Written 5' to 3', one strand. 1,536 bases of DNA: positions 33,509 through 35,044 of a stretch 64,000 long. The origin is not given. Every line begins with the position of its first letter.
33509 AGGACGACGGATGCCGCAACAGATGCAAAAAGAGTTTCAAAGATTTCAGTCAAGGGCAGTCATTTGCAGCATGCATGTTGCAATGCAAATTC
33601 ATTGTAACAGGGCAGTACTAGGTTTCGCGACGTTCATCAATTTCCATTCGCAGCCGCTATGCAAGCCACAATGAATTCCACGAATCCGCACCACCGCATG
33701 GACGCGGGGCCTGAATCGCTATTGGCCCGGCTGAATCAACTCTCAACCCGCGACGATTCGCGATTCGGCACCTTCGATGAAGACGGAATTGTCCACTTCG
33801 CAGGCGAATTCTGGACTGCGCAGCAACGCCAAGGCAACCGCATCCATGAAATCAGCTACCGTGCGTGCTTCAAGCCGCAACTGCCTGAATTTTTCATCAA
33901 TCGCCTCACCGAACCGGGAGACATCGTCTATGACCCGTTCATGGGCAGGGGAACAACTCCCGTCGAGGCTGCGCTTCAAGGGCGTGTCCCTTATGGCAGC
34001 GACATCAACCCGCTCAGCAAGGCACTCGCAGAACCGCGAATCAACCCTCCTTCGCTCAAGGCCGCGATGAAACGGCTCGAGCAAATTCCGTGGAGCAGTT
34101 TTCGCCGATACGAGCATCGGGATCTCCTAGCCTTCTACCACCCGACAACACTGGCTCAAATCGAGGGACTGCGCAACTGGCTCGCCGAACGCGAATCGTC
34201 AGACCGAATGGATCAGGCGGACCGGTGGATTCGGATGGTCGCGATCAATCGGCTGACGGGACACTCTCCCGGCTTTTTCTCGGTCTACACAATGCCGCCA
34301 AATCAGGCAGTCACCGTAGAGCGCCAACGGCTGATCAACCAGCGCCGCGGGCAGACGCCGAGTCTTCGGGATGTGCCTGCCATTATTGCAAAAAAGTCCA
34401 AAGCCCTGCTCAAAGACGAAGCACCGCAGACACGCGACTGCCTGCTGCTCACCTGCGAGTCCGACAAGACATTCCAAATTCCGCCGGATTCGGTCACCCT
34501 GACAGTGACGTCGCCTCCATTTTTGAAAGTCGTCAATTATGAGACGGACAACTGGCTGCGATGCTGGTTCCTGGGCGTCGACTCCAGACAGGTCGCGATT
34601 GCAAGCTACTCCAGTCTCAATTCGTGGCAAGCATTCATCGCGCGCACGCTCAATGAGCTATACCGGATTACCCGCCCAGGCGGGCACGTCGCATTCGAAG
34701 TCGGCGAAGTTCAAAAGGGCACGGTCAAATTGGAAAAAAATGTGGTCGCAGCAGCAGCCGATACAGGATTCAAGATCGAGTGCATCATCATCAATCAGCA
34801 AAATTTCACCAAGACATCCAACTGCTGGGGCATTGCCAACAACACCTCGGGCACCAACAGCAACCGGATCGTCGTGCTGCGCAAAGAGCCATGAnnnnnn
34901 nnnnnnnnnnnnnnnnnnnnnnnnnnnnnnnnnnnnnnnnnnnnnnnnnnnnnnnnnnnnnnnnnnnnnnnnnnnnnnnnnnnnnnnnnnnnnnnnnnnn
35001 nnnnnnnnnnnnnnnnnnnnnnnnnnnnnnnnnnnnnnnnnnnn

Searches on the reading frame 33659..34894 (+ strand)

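Call 10: search_protein_families(library=pfam, proteins=[window:33659-34894:+], max_evalue=0.00001)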
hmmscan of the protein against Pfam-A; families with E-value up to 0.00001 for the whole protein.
window:33659-34894:+ (411 aa): 1 family
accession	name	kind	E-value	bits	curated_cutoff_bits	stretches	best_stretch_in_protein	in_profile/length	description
PF01555.25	N6_N4_Mtase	-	7.8e-17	62.4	26.7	1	49-118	141-213/221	DNA methylase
